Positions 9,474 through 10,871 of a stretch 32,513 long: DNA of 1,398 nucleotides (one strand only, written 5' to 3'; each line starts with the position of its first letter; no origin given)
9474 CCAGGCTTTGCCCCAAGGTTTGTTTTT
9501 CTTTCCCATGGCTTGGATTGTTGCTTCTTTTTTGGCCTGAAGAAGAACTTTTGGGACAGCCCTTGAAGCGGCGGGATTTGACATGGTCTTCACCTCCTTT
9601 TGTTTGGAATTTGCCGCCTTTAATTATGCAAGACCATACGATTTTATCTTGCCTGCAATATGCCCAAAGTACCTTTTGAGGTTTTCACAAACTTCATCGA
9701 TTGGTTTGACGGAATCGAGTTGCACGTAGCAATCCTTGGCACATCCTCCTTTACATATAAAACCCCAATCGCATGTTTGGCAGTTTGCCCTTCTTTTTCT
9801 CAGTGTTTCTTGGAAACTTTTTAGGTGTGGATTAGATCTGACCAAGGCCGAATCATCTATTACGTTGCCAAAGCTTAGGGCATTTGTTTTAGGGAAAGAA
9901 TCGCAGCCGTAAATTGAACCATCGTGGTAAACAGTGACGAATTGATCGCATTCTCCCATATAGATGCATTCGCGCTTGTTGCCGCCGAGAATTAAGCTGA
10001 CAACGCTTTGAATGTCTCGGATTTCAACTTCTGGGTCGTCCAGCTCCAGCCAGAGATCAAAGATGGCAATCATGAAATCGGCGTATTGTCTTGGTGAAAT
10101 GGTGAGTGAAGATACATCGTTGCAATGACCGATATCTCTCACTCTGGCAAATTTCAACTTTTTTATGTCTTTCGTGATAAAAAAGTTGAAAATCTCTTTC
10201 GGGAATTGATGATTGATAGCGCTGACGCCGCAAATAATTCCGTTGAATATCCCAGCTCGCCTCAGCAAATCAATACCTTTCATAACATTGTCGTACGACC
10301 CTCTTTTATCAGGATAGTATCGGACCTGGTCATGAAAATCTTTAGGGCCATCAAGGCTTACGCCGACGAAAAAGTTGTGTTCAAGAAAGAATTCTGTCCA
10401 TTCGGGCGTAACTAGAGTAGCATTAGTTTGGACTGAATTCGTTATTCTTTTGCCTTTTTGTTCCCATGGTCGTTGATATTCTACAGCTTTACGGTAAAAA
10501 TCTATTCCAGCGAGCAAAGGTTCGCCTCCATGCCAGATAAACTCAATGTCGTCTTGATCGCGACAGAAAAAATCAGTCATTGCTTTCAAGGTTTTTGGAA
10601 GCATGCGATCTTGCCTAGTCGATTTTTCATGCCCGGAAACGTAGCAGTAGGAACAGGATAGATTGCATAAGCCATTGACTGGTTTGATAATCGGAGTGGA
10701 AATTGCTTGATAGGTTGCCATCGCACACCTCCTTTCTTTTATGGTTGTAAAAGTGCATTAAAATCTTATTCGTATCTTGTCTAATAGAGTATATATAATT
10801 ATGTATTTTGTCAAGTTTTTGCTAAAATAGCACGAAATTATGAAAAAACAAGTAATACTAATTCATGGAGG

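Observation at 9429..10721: Unannotated 51-aa peptide with four W-x-(K/N) triplets behind an anSME-like radical SAM/SPASM gene: candidate poly-cyclophane RiPP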

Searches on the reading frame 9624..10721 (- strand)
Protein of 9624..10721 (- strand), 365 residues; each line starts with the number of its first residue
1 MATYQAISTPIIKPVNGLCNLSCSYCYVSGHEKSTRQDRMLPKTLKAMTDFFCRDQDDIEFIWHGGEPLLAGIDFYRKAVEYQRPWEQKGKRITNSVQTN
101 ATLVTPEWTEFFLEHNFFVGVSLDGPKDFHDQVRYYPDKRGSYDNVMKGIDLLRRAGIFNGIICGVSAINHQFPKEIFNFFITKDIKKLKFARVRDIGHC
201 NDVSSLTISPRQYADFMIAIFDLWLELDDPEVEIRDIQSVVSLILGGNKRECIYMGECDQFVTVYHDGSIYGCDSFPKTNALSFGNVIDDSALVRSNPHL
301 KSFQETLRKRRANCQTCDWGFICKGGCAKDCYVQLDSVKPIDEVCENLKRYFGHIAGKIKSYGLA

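Call 3: search_protein_families(library=pfam, proteins=[window:9624-10721:-], max_evalue=0.01)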
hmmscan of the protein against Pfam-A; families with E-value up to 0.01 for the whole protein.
window:9624-10721:- (365 aa): 2 families
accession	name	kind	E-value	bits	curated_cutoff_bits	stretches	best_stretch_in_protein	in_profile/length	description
PF04055.27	Radical_SAM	-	6.7e-19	69.1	29.5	1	18-167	6-152/166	Radical SAM superfamily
PF13353.11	Fer4_12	-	0.0012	19.6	22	1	19-122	15-116/137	4Fe-4S single cluster domain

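Call 4: search_protein_families(library=ncbifam, proteins=[window:9624-10721:-], max_evalue=0.01)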
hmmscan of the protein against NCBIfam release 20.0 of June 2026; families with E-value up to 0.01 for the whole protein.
window:9624-10721:- (365 aa): 63 families (the best 25 are shown)
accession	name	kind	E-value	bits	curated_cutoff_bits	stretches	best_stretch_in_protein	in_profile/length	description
TIGR03942.1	sulfatase_rSAM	equivalog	2.3e-83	280.3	349.45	1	11-360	3-358/363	anaerobic sulfatase maturase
NF041298.1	rSAM_mat_DynA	equivalog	2.2e-78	263.7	450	1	10-360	3-354/356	dynobactin maturation radical SAM/SPASM protein DynA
NF010308.0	PRK13745.1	equivalog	1.3e-59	202.2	484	1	8-357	10-383/412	anaerobic sulfatase-maturation protein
NF010321.0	PRK13758.1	equivalog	2.2e-59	201.5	441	1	11-355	7-358/370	anaerobic sulfatase-maturase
NF041300.1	rSAM_mat_DarW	exception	4.6e-53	180.5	650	1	16-357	48-396/415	radical SAM/SPASM peptide maturase DarW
TIGR04261.1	rSAM_GlyRichRpt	subfamily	1.8e-52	178.6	310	1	17-338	5-338/363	cyclophane-forming radical SAM/SPASM peptide maturase GrrM/OscB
NF047865.1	rSAM_PapB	equivalog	1e-45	156.5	340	1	18-333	12-322/330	PapB family radical SAM/SPASM ranthipeptide maturase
TIGR04083.1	rSAM_pep_methan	hypoth_equivalog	2.5e-45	155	300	1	16-359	8-343/376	TIGR04083 family peptide-modifying radical SAM enzyme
NF041707.1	rSAM_YhhB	equivalog_domain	1.3e-44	152.6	445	1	15-347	8-353/369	cyclophane-forming radical SAM/SPASM peptide maturase YhhB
NF038005.1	rSAM_mat_DarE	equivalog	7.5e-42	143.6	650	1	17-345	82-418/432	darobactin maturation radical SAM/SPASM protein DarE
TIGR04269.1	SAM_SPASM_FxsB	subfamily_domain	7.9e-41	140.3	370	1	15-355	8-361/363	FxsB family cyclophane-forming radical SAM/SPASM peptide maturase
NF041718.1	rSAM_phane_AMC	equivalog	8.1e-38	130.4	425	1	11-334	9-334/362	cyclophane-forming radical SAM peptide maturase AmcB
TIGR03906.1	quino_hemo_SAM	equivalog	3.6e-36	124.8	453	2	11-150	96-238/467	quinohemoprotein amine dehydrogenase maturation protein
TIGR04064.1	rSAM_nif11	equivalog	1.3e-31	109.9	518.7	2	17-153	86-224/459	nif11-like peptide radical SAM maturase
TIGR04068.1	rSAM_ocin_clost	equivalog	6.7e-30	104.4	500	1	15-155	90-234/462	Cys-rich peptide radical SAM maturase CcpM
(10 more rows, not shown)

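Call 5: find_homologous_proteins(query=window:9624-10721:-, max_evalue=1e-20)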
Query window:9624-10721:- (365 aa): 1668 proteins with E <= 1e-20 among 4794 candidates; the best 120 are listed.
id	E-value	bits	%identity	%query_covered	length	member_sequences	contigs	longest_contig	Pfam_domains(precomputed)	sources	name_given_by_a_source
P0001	5.2e-227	771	87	100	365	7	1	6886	PF04055.28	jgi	-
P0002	5.9e-216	735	82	100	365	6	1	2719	PF04055.28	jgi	-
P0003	1.9e-214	730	82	100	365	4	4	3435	PF04055.28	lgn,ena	-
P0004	4.4e-206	702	80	100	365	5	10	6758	PF04055.28,PF13353.12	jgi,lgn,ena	-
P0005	2.4e-204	697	79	100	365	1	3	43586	PF04055.28,PF13353.12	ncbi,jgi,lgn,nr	ncbi:MAG: radical SAM protein [Parcubacteria group bacterium]|nr:radical SAM protein [Parcubacteria 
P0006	8.9e-195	665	74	99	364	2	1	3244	PF04055.28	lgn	-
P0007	2.8e-193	660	75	98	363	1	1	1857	PF04055.28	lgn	-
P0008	6.5e-192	656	74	99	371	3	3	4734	PF04055.28,PF13353.12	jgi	-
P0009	2.9e-190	650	73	99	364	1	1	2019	PF04055.28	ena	-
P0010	1.0e-189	649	73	99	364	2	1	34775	PF04055.28,PF13353.12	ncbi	-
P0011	1.6e-189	648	73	99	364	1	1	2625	PF04055.28,PF13353.12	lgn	-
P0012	3.9e-189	647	73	99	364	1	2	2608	PF04055.28,PF13353.12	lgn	-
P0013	4.0e-189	647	75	99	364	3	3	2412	PF04055.28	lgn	-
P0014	2.1e-188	644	74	99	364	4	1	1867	PF04055.28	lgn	-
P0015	3.3e-188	644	74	99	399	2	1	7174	PF04055.28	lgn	-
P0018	3.2e-187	640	71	99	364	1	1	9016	PF04055.28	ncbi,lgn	-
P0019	5.0e-187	640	73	99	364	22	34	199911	PF04055.28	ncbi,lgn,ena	-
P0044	4.4e-177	607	69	98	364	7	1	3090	PF04055.28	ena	-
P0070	1.8e-158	546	69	90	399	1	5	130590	PF04055.28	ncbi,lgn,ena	-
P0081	1.5e-143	497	58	98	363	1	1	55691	PF04055.28,PF13353.12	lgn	-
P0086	2.7e-137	476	60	89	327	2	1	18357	PF04055.28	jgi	-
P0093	1.9e-117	411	50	98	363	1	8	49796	PF04055.28,PF13353.12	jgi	-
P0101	5.6e-110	386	47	97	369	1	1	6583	PF04055.28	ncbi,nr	ncbi:MAG: SPASM domain-containing protein [Candidatus Portnoybacteria bacterium]|nr:SPASM domain-con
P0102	4.0e-109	383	45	99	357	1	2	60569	PF04055.28,PF13353.12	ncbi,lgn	-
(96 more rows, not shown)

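Call 6: find_related_loci(query=window:9624-10721:-, collection=genome_contigs, flank=4000)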
Query window:9624-10721:- (365 aa) in genome_contigs; peptide patterns used: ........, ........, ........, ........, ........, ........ (x = any residue, [..] = any of these).
133 stretches matched a pattern; 14 encode a relative of the query (tblastn E <= 1e-3); 14 distinct loci.
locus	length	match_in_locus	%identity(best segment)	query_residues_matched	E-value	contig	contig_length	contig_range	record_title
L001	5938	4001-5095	85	1-365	0e+0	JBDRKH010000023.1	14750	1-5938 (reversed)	MAG: Patescibacteria group bacterium isolate MEGAHIT-group-1.699 k141_1108524, whole genome shotgun sequence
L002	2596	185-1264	76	5-364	0e+0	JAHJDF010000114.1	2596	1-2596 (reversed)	MAG: Gammaproteobacteria bacterium isolate Modern_marine.mb.36 Modern_marine.mb.36_k141_285810, whole genome shotgun seq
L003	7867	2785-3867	74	5-364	0e+0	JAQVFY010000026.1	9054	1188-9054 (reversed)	MAG: Patescibacteria group bacterium isolate STE_17 NODE_20388_length_9054_cov_3.688361_Sandtown_E, whole genome shotgun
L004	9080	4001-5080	73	5-364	0e+0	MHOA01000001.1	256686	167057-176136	MAG: Candidatus Ryanbacteria bacterium RIFCSPLOWO2_12_FULL_44_26 rifcsplowo2_12_scaffold_107, whole genome shotgun seque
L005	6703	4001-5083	73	4-364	0e+0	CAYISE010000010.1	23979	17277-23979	MAG TPA_asm: uncultured Candidatus Saccharibacteria bacterium isolate ERP119705_co3_567 genome assembly, contig: NODE_23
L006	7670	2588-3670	70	4-364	0e+0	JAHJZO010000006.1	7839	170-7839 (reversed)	MAG: Patescibacteria group bacterium isolate Undefined_mixed_planktonic.mb.121 Undefined_mixed_p.mb.121_k141_160973, who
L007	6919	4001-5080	70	5-364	9e-180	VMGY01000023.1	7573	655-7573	MAG: Parcubacteria group bacterium Athens0714_12 Athens071412_scaffold_3155, whole genome shotgun sequence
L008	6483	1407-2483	56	7-364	6e-143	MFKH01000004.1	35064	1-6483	MAG: Candidatus Jorgensenbacteria bacterium GWA1_54_12 gwa1_scaffold_1521, whole genome shotgun sequence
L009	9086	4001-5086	69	3-364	7e-179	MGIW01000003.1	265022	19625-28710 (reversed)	MAG: Candidatus Wolfebacteria bacterium RIFOXYD12_FULL_48_21 rifoxyd3_full_scaffold_37, whole genome shotgun sequence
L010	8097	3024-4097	32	11-355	1e-57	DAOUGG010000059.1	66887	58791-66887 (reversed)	MAG TPA_asm: Anaerolineae bacterium isolate R30_118 k103_319322, whole genome shotgun sequence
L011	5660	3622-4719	33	11-355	1e-56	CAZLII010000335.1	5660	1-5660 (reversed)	MAG TPA_asm: uncultured Nitrospirales bacterium isolate binchicken_co168_237 genome assembly, contig: NODE_21028_length_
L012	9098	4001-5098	31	11-355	1e-53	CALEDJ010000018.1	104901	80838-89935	MAG: uncultured bacterium isolate N1_Bin_MAXBIN__043_1 genome assembly, contig: c_000001378163, whole genome shotgun seq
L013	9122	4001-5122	28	11-355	5e-53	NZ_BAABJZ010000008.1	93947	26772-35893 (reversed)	Ferrimonas pelagia strain JCM 18401 sequence008, whole genome shotgun sequence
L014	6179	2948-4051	28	11-355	8e-52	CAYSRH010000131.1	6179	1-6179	MAG TPA_asm: uncultured Bacteroidales bacterium isolate binchicken_co8_162 genome assembly, contig: NODE_25412_length_61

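Call 23: find_encoding_contigs(protein=P0102, flank=5000, max_places=2)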
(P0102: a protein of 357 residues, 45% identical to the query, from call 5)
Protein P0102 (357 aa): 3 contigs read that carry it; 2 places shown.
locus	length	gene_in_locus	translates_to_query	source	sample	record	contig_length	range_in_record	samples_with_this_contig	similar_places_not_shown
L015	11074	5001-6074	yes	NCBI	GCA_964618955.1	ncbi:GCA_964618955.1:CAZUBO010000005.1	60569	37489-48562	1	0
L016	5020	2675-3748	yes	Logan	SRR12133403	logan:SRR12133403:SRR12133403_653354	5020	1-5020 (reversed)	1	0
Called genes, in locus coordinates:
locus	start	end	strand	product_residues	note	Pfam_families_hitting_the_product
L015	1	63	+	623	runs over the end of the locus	PF13196:DUF4012 (weak)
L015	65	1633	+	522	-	PF03023:MurJ, PF13440:Polysacc_synt_3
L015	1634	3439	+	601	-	PF00009:GTP_EFTU, PF00071:Ras (weak), PF03144:GTP_EFTU_D2, PF22042:EF-G_D2 (weak), PF00679:EFG_C, PF06421:LepA_C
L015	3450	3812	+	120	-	PF04977:DivIC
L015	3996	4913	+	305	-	PF01134:GIDA (faint), PF07992:Pyr_redox_2, PF13738:Pyr_redox_3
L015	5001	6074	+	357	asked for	PF04055:Radical_SAM, PF13353:Fer4_12 (weak)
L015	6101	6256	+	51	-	-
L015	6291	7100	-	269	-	-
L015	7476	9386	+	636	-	PF07973:tRNA_SAD, PF00587:tRNA-synt_2b, PF03129:HGTP_anticodon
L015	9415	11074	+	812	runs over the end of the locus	PF00133:tRNA-synt_1, PF01406:tRNA-synt_1e (faint), PF09334:tRNA-synt_1g, PF13603:tRNA-synt_1_2, PF00133:tRNA-synt_1, PF08264:Anticodon_1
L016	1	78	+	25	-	?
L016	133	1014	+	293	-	PF14492:EFG_III (weak), PF00679:EFG_C, PF06421:LepA_C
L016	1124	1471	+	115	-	PF04977:DivIC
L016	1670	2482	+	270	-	PF01134:GIDA (faint), PF07992:Pyr_redox_2, PF13738:Pyr_redox_3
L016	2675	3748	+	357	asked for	PF04055:Radical_SAM, PF13353:Fer4_12 (weak)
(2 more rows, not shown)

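Call 24: find_encoding_contigs(protein=P0101, flank=5000, max_places=2)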
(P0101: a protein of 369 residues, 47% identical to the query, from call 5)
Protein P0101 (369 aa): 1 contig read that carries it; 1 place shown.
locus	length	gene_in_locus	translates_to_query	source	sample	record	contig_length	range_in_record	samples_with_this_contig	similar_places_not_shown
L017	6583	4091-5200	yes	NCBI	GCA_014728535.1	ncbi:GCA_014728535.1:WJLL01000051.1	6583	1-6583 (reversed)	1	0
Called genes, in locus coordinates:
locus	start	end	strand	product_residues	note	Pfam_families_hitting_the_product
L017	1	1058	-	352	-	PF09394:Inhibitor_I42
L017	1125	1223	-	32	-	-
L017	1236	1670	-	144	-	PF04024:PspC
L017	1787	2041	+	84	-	-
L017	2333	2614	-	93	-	-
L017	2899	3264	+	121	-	-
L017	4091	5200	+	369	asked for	PF04055:Radical_SAM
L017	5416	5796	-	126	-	-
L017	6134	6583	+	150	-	PF00583:Acetyltransf_1, PF23209:IDM1_C (weak), PF13673:Acetyltransf_10, PF13508:Acetyltransf_7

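Call 32: search_solved_structures(query=window:9624-10721:-, max_evalue=0.00001, show_alignments=2)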
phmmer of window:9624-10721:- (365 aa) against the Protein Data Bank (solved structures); distinct sequences matched with E-value up to 0.00001: 4.
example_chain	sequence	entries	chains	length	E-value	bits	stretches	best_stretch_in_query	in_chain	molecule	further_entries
4k37_A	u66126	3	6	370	1.2e-47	166.1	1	11-355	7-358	Anaerobic sulfatase-maturating enzyme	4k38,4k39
4k36_A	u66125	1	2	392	1.5e-47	165.8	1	11-355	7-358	Anaerobic sulfatase-maturating enzyme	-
9gm3_A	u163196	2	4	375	3.5e-24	88.9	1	14-331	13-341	ChlB radical SAM domain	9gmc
5wgg_A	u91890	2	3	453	2.4e-16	63.1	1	15-149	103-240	Radical SAM domain protein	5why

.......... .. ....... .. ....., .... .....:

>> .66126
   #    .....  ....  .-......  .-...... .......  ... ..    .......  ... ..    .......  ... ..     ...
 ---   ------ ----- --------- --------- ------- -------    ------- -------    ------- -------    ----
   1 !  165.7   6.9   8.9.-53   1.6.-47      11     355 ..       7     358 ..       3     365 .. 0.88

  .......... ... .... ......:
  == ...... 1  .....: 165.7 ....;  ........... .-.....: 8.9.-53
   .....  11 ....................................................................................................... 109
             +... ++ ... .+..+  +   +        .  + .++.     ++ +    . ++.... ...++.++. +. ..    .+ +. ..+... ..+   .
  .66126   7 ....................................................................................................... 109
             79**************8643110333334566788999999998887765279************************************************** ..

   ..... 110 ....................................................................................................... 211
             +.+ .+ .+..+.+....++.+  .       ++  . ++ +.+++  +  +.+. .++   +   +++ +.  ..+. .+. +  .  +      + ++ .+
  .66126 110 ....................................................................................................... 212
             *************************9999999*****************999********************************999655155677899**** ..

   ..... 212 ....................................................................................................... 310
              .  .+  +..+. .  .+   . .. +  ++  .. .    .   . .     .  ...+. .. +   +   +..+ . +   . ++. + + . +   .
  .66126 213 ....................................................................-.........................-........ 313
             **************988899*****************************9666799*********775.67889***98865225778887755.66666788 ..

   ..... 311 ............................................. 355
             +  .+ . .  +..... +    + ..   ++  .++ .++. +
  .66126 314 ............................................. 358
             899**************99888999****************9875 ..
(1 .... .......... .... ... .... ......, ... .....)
